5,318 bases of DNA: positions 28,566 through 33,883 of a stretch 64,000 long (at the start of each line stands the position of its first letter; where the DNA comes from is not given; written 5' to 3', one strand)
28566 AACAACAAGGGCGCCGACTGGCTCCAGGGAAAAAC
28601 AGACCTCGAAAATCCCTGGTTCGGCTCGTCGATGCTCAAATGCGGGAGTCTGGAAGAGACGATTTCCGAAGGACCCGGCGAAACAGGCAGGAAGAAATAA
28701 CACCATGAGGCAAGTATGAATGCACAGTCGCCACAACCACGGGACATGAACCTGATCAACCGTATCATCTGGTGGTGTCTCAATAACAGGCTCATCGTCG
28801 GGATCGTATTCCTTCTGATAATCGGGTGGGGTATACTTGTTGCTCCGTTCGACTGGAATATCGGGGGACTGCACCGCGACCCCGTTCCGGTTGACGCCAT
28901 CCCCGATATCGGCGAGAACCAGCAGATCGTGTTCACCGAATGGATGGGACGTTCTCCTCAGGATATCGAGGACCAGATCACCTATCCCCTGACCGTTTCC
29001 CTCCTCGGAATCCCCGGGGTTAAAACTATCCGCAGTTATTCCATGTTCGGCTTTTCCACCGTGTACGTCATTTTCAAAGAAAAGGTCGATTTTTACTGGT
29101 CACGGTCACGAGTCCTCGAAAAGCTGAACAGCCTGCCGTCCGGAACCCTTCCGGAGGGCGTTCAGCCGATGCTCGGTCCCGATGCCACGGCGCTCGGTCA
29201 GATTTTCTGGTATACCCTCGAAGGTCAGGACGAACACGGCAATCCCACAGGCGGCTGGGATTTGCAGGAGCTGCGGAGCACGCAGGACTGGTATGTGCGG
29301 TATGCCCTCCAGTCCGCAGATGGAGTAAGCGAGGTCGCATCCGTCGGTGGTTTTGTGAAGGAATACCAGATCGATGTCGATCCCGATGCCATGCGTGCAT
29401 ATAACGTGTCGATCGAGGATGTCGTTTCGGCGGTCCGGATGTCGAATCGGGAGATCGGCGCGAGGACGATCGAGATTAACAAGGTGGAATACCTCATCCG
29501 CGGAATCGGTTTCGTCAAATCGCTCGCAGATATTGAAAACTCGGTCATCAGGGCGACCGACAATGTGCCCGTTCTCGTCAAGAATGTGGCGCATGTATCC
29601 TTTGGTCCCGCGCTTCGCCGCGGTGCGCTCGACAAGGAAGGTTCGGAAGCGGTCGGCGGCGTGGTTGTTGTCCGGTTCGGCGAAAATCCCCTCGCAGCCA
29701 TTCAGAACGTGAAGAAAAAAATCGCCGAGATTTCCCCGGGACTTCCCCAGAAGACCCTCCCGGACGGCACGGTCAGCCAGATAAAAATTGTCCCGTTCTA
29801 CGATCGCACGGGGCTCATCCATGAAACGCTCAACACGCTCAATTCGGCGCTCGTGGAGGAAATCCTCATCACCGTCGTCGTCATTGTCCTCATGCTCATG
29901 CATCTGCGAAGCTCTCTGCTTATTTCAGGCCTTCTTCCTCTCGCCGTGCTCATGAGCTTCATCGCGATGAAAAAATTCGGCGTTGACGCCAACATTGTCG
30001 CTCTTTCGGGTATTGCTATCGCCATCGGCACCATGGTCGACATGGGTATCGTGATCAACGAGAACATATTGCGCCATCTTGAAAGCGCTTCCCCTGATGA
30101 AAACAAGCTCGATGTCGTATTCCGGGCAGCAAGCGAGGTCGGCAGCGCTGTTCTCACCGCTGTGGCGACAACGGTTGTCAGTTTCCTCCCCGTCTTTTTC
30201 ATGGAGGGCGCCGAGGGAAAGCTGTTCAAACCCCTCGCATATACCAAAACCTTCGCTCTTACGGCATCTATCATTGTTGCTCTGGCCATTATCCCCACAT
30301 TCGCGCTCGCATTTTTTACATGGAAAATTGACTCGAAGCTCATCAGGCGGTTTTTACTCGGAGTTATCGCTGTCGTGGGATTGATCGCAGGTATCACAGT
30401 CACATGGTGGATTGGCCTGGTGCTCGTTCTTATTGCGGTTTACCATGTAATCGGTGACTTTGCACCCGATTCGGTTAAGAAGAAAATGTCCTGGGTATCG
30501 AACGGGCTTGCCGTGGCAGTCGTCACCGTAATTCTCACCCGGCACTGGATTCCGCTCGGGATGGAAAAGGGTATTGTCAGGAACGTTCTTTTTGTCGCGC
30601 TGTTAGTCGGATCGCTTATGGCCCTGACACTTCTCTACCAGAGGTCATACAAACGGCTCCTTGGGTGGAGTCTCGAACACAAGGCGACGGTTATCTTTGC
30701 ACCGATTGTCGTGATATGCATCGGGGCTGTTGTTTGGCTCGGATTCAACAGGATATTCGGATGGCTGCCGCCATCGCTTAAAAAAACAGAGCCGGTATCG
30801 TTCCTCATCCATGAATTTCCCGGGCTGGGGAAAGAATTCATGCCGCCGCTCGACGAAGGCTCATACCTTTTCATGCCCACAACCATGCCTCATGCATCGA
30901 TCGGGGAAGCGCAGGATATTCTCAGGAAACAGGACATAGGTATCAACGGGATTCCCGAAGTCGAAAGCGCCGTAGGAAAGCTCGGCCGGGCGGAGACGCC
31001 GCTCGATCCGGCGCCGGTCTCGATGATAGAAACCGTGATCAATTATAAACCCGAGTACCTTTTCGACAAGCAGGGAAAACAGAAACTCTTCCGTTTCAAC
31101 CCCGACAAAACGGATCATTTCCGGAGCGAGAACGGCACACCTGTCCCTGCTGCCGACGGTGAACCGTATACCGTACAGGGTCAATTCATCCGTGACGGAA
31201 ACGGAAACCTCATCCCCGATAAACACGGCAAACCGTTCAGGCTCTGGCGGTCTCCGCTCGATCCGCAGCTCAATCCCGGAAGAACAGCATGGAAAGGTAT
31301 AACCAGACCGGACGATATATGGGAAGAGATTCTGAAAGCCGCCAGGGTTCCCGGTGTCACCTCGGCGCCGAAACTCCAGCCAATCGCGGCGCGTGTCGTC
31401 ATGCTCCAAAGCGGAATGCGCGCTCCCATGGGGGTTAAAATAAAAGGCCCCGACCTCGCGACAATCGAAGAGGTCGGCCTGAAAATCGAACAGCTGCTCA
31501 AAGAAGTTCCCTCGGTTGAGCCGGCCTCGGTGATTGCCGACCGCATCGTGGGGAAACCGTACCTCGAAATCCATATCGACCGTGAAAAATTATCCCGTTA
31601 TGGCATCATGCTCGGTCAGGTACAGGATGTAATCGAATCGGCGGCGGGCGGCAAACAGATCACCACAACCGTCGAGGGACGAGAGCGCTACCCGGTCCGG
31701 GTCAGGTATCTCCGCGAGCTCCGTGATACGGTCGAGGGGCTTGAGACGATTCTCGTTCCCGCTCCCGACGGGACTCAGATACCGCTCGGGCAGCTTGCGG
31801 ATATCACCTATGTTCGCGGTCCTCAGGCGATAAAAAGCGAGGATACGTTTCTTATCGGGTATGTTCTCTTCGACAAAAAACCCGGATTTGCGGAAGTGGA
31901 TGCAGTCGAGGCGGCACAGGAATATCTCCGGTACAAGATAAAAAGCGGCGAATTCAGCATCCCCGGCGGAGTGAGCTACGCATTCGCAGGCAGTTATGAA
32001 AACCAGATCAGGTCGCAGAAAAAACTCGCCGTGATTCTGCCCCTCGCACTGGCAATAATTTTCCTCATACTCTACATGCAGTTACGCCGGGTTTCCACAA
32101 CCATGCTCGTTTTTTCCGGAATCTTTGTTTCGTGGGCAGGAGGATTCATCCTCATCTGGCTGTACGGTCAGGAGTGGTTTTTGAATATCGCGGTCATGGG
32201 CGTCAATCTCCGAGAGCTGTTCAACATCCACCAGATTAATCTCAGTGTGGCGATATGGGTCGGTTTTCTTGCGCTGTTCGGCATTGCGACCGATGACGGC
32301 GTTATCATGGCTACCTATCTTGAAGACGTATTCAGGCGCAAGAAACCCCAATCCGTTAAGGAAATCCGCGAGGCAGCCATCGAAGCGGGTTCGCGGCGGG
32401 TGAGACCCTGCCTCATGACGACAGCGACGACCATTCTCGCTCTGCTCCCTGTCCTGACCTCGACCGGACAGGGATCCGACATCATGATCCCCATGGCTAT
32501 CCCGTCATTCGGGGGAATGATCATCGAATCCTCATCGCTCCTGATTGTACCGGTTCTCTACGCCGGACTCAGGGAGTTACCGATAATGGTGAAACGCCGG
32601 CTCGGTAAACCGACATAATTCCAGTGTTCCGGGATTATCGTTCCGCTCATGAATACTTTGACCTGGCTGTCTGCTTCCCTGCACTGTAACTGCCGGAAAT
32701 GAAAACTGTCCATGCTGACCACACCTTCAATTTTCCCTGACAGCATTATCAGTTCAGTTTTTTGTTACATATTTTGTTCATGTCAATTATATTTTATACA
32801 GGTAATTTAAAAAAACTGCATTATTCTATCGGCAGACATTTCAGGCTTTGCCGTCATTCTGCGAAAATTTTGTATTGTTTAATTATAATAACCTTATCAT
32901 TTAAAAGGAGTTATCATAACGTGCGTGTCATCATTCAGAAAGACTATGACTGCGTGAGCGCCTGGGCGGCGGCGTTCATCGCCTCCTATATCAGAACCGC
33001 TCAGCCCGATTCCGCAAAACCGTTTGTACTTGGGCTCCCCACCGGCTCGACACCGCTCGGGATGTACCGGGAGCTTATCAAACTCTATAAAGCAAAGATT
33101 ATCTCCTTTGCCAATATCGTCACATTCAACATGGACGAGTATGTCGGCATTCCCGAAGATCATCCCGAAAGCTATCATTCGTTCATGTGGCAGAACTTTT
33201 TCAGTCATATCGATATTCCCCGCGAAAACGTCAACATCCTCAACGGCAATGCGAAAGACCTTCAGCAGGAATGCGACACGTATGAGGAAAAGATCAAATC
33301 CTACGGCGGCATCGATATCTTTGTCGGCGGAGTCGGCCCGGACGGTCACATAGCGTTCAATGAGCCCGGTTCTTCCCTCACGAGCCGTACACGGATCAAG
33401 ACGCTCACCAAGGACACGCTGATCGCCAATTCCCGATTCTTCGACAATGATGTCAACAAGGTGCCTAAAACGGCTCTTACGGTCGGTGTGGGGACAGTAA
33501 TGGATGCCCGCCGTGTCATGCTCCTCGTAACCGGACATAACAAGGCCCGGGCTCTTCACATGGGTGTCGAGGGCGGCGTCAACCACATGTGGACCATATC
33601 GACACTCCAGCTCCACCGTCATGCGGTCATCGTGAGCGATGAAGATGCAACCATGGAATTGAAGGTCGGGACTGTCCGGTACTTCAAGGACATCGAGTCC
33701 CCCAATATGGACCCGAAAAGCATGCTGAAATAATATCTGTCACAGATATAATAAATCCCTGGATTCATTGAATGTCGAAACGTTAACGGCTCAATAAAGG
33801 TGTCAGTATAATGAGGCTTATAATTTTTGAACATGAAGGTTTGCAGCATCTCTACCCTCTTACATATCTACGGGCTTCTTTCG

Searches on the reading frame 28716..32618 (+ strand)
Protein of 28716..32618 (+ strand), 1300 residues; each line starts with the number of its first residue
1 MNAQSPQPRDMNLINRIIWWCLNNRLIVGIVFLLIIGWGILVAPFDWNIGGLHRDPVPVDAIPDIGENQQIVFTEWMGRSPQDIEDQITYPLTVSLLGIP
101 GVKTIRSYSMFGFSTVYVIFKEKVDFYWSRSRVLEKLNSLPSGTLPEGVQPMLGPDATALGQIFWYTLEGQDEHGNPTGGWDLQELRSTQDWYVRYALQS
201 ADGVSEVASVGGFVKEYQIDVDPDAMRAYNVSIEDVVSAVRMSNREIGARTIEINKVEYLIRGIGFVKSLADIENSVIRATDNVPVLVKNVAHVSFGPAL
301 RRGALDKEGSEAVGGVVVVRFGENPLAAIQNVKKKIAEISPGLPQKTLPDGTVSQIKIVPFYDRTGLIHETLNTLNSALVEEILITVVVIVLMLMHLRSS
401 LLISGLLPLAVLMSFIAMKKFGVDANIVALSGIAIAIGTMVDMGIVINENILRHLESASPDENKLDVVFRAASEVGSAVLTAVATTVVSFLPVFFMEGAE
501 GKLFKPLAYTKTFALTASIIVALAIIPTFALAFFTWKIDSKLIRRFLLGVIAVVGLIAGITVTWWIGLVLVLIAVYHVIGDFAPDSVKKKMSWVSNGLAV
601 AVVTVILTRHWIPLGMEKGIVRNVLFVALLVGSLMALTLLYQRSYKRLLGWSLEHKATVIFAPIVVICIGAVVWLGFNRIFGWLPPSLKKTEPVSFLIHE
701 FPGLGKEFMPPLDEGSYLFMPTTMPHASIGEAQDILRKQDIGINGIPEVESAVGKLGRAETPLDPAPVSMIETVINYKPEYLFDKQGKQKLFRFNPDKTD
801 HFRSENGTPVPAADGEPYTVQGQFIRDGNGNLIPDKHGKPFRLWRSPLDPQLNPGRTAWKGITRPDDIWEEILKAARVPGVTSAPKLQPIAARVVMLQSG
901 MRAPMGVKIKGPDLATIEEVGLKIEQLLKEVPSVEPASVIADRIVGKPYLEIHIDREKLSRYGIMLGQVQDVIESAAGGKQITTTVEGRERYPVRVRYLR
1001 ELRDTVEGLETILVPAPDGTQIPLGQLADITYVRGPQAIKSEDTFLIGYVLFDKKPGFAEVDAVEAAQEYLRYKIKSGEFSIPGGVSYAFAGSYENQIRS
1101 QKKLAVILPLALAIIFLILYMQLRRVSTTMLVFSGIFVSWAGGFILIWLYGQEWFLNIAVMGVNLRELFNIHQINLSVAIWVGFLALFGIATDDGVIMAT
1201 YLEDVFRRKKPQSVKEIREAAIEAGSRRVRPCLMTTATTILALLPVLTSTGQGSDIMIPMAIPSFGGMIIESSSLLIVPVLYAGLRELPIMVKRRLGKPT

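Call 54: search_protein_families(library=pfam, proteins=[window:28716-32618:+], max_evalue=0.00001)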
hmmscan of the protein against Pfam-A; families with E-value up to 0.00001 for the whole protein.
window:28716-32618:+ (1300 aa): 1 family
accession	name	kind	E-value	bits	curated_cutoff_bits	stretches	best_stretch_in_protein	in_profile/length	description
PF00873.25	ACR_tran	-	2.6e-176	588.7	28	2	50-532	23-488/1021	AcrB/AcrD/AcrF family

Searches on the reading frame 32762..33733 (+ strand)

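Call 54: search_protein_families(library=pfam, proteins=[window:32762-33733:+], max_evalue=0.00001)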
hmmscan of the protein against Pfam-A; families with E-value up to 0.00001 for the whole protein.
window:32762-33733:+ (323 aa): 1 family
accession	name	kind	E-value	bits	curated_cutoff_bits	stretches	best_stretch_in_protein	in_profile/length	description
PF01182.26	Glucosamine_iso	-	2.9e-22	80.1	27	1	66-281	7-215/225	Glucosamine-6-phosphate isomerases/6-phosphogluconolactonase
